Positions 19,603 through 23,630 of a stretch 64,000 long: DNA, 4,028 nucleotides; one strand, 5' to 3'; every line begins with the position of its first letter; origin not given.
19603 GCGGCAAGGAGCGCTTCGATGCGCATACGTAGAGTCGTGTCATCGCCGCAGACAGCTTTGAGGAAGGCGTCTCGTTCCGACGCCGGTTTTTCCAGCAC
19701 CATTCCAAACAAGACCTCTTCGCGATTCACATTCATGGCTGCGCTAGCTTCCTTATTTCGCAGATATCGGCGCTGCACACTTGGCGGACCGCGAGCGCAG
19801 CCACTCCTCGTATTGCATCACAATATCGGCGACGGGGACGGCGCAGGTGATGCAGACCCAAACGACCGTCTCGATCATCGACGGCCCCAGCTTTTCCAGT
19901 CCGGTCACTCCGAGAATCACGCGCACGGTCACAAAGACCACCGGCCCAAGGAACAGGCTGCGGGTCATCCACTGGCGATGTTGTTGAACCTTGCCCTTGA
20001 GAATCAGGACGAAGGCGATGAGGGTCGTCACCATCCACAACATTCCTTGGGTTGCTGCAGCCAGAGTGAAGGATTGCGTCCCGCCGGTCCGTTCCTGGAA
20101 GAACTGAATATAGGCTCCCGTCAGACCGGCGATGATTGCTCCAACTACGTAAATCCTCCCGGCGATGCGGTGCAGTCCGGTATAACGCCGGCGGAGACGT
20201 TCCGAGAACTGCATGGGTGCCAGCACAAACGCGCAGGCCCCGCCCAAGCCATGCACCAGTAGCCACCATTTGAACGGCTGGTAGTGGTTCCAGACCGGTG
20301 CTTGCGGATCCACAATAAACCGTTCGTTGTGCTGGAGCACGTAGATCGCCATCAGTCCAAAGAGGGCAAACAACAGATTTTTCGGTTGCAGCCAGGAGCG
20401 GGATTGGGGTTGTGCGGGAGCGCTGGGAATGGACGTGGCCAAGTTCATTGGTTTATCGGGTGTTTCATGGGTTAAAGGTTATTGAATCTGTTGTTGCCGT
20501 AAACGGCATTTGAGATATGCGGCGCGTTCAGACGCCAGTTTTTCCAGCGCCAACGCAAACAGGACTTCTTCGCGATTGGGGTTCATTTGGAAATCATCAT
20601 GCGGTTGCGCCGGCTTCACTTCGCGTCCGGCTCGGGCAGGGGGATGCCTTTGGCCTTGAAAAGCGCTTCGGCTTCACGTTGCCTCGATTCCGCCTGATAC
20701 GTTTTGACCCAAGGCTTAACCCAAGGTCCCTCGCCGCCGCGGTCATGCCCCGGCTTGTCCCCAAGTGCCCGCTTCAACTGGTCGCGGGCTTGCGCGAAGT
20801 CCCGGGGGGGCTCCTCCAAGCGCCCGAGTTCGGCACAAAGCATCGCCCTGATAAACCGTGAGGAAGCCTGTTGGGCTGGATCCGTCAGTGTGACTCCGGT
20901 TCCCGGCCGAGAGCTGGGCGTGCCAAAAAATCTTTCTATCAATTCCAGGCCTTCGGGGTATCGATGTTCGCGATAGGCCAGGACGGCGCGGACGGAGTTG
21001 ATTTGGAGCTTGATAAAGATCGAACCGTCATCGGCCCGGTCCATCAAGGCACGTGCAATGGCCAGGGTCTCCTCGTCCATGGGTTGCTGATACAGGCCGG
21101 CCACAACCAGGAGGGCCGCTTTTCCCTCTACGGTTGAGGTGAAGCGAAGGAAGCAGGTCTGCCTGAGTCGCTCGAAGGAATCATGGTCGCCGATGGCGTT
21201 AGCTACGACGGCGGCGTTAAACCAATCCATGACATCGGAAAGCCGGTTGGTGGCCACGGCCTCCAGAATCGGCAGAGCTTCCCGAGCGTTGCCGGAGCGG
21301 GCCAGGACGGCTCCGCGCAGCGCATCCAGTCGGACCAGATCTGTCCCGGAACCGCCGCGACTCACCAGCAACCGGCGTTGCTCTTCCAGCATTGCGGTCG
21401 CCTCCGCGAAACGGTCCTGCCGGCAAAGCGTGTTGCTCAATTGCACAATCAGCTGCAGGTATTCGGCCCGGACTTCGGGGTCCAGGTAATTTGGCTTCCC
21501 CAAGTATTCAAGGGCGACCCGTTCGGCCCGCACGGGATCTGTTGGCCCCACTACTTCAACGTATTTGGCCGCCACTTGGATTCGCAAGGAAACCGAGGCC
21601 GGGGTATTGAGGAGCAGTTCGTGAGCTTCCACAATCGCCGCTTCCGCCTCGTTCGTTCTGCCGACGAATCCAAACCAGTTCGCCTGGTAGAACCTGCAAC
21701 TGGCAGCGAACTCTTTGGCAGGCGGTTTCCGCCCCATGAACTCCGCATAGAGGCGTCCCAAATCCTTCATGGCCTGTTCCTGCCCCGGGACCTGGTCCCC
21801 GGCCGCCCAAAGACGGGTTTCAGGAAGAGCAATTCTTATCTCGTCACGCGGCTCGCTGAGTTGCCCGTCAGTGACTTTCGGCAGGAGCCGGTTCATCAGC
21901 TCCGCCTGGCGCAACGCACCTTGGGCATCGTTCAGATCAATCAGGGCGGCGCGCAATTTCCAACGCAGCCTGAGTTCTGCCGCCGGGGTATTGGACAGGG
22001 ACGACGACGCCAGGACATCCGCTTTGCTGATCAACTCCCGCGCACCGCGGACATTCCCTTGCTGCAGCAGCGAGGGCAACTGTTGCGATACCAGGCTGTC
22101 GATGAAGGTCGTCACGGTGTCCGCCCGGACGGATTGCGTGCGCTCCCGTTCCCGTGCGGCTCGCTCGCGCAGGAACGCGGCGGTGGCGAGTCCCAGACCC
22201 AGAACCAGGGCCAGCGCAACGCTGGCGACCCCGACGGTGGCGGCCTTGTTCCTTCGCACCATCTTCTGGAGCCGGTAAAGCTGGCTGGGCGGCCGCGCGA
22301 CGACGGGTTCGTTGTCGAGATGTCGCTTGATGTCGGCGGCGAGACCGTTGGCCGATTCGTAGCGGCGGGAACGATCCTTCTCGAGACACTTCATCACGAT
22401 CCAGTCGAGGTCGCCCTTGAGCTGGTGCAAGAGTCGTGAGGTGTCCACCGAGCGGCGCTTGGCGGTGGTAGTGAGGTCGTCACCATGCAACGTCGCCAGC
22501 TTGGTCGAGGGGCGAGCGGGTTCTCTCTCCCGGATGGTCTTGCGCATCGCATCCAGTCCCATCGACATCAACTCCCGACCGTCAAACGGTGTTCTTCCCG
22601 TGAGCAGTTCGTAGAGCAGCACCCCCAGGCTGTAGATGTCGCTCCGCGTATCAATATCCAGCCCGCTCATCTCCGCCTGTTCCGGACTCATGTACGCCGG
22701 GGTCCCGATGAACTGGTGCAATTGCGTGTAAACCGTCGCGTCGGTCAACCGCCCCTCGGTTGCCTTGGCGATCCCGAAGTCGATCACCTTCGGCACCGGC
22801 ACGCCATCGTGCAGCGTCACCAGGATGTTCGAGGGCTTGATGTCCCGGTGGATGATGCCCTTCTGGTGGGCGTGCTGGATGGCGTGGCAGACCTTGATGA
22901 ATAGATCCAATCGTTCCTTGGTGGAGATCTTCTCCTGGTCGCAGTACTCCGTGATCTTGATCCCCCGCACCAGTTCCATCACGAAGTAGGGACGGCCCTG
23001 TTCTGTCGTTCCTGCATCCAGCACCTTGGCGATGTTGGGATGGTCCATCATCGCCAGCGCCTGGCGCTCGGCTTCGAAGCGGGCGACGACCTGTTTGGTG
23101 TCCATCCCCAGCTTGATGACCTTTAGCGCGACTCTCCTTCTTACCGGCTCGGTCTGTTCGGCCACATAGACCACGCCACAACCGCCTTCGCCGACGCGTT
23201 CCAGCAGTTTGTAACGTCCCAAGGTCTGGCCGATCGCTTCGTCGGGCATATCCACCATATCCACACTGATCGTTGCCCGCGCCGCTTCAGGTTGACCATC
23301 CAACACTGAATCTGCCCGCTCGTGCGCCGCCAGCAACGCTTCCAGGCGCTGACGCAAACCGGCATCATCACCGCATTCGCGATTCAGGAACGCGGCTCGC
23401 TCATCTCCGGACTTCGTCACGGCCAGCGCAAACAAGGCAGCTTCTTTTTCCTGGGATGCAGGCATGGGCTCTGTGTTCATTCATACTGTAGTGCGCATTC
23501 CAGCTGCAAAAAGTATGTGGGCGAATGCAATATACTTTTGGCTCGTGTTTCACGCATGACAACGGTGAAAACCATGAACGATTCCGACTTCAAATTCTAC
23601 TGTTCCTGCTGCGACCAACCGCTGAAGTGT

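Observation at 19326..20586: Two kinase 5' remnants flank a DUF2306 membrane-protein gene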

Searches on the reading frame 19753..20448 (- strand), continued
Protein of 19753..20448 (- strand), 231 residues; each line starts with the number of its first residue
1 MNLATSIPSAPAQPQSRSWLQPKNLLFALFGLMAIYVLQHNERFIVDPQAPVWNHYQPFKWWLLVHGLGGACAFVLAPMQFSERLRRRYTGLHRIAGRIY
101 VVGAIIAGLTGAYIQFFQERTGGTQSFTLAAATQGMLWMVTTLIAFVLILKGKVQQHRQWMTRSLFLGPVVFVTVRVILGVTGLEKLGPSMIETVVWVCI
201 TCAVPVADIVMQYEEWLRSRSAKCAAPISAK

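Call 39: find_encoding_contigs(protein=P0129, flank=10000, max_places=4)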
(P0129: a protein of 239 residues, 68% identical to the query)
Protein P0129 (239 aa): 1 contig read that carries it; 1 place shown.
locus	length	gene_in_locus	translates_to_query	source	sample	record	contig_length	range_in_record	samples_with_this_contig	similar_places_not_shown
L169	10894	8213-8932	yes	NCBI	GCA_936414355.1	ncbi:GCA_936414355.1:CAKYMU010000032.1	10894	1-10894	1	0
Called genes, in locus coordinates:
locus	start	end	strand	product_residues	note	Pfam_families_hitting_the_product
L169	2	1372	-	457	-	?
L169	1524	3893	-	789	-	PF00122:E1-E2_ATPase, PF00702:Hydrolase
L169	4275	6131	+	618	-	PF17297:PEPCK_N, PF00821:PEPCK_GTP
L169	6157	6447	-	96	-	PF07045:DUF1330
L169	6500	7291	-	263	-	PF00106:adh_short, PF08659:KR, PF13460:NAD_binding_10 (weak), PF13561:adh_short_C2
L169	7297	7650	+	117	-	-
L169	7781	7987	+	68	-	-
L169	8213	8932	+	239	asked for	PF10067:DUF2306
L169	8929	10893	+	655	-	?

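Call 42: find_encoding_contigs(protein=P0123, flank=3000, max_places=3)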
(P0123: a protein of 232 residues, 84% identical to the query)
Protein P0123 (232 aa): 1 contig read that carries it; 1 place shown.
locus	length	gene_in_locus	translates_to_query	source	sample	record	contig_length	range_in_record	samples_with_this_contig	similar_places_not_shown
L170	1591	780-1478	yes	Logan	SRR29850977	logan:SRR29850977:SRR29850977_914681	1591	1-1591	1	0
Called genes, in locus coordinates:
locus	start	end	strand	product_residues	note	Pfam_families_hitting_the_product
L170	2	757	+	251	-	?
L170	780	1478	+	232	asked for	PF10067:DUF2306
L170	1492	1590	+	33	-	?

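Call 43: find_encoding_contigs(protein=P0124, flank=3000, max_places=3)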
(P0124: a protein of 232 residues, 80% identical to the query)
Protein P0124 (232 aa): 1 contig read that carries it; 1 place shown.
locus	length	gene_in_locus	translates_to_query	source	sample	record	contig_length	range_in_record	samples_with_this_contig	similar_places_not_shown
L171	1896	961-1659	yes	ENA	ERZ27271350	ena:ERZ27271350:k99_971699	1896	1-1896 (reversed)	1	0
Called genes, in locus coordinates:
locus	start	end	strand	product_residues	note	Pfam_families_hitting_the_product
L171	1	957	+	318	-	?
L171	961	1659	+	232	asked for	PF10067:DUF2306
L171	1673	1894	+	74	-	?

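Call 44: find_encoding_contigs(protein=P0125, flank=3000, max_places=3)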
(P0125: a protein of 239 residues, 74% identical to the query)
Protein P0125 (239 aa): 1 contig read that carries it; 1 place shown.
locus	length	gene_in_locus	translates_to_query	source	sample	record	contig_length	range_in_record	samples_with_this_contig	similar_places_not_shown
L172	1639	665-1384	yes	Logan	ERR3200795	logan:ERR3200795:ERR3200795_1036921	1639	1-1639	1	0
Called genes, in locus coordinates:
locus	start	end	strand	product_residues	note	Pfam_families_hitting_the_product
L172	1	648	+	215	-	?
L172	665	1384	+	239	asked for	PF10067:DUF2306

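Call 60: search_protein_families(library=ncbifam, proteins=[window:19753-20448:-], max_evalue=0.001)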
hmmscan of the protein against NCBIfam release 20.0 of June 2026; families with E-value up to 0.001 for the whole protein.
window:19753-20448:- (231 aa): 0 families

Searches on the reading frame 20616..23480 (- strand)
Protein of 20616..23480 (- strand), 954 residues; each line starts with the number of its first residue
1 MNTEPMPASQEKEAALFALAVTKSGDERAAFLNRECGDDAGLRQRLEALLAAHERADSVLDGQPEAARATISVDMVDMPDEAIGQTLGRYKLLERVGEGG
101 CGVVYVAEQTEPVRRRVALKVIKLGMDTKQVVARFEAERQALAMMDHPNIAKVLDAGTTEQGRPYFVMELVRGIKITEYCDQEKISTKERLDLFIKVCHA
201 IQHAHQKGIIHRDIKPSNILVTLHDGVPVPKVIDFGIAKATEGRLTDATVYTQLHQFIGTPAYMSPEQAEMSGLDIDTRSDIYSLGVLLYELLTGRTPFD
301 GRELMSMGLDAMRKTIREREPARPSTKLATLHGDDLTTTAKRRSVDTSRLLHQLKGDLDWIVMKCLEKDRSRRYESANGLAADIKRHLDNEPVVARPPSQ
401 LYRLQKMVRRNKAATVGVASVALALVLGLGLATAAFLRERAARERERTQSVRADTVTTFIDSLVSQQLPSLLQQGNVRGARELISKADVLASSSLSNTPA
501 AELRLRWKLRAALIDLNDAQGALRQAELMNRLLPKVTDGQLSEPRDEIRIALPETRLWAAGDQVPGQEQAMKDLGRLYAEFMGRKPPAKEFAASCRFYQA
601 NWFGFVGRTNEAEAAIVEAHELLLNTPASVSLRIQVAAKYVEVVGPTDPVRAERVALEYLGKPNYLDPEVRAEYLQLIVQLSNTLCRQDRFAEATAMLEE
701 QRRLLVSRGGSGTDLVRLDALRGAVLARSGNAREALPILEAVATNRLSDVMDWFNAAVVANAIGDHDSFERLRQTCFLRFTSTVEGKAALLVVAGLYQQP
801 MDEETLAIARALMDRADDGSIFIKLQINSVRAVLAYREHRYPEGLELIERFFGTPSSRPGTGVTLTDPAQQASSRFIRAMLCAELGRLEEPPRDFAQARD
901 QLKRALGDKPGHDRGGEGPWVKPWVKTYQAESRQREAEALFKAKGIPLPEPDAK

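Call 5: search_protein_families(library=pfam, proteins=[window:20616-23480:-], max_evalue=0.01)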
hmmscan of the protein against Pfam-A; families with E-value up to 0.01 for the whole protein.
window:20616-23480:- (954 aa): 7 families
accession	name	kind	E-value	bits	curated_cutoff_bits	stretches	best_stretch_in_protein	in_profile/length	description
PF00069.31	Pkinase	-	2.4e-46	158.7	31.7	1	90-376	1-254/263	Protein kinase domain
PF07714.23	PK_Tyr_Ser-Thr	-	7.2e-31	107.9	23.1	1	91-331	2-236/258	Protein tyrosine and serine/threonine kinase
PF03109.22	ABC1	-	1e-05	25.2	22.9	1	164-242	143-218/244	ABC1 atypical kinase-like domain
PF01636.29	APH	-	1.4e-05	25.4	23.2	1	195-238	155-197/239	Phosphotransferase enzyme family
PF17667.7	Pkinase_fungal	-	0.00036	19.8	24.1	1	186-267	284-363/387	Fungal protein kinase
PF13424.12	TPR_12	-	0.0019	18.8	30.1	0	679-742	7-71/77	Tetratricopeptide repeat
PF06293.20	Kdo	-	0.0061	16.5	21.3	0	167-235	95-166/207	Lipopolysaccharide kinase (Kdo/WaaP) family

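Call 51: list_cluster_members(proteins=[P0001, P0121, window:20616-23480:-, window:23784-24374:-])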
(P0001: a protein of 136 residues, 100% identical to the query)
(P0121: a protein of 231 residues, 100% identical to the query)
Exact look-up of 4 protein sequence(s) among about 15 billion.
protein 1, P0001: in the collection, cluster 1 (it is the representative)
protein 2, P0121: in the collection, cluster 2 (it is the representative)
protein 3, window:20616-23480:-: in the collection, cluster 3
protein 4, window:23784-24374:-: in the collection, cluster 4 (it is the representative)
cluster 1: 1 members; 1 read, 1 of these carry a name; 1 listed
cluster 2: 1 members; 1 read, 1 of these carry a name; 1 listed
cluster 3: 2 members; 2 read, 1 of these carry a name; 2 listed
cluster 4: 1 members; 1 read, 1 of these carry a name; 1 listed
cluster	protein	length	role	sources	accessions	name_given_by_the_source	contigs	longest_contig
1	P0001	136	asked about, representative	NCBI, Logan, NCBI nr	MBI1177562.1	hypothetical protein GC207_09005 [bacterium] | hypothetical protein [bacterium]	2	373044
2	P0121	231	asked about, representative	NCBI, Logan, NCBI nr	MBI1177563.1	DUF2306 domain-containing protein [bacterium]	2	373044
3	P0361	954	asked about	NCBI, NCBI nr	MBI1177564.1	protein kinase [bacterium]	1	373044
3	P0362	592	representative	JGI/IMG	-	-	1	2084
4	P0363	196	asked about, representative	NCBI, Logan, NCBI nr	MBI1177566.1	sigma-70 family RNA polymerase sigma factor [bacterium]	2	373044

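Call 60: search_protein_families(library=ncbifam, proteins=[window:20616-23480:-], max_evalue=0.001)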
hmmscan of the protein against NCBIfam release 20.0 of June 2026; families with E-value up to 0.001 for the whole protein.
window:20616-23480:- (954 aa): 16 families
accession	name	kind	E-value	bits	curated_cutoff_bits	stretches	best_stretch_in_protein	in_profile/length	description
NF033483.0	PknB_PASTA_kin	equivalog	7.1e-79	266.3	450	1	88-396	7-277/563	Stk1 family PASTA domain-containing Ser/Thr kinase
NF047741.1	antiphage_MADS6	equivalog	3.1e-45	154.8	460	2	184-353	295-456/612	methylation-associated defense system protein kinase MAD6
NF052427.1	StpK7MSMEG_1200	equivalog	6.3e-44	150.4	900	1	86-312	5-222/601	serine/threonine protein kinase StpK7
TIGR03903.1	TOMM_kin_cyc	equivalog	3.9e-39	134.3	705.75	1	115-303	4-193/1267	TOMM system kinase/cyclase fusion protein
NF009651.0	PRK13184.1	equivalog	1.9e-32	112.2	839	1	88-306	2-238/932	serine/threonine-protein kinase PknD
NF053615.1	SerThrKinAfsKStmc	equivalog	2e-27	96.2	1300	1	87-303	12-217/809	protein serine/threonine kinase AfsK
NF033442.0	BREX_PglW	equivalog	1.1e-20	73.1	990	1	182-303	306-432/1391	BREX system serine/threonine kinase PglW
NF038150.1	lanthi_synth_IV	equivalog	2.3e-20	72.5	650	1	87-394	188-490/851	class IV lanthionine synthetase LanL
NF043056.1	T4SS_LegK1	equivalog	1.9e-19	69.6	550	1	94-292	77-283/516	Dot/Icm T4SS effector kinase LegK1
NF038151.1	lanthi_synth_III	equivalog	3.3e-12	45.6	575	1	102-390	234-503/833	class III lanthionine synthetase LanKC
NF058632.1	SerThrKinPrkT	equivalog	4.7e-12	45.5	280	1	89-224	22-153/322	serine/threonine protein kinase PrkT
TIGR03724.2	arch_bud32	equivalog_domain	1.2e-07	31.4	125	1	164-243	68-136/193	KEOPS complex kinase/ATPase Bud32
NF011464.0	PRK14879.1-7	equivalog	6.9e-07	29.2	246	1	165-240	82-151/221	Kae1-associated kinase Bud32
NF007174.0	PRK09605.1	equivalog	8.7e-06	24.5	447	1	107-243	355-478/535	bifunctional N(6)-L-threonylcarbamoyladenine synthase/serine/threonine protein kinase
NF011463.0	PRK14879.1-4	equivalog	2.1e-05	24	188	1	125-250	55-171/237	Kae1-associated kinase Bud32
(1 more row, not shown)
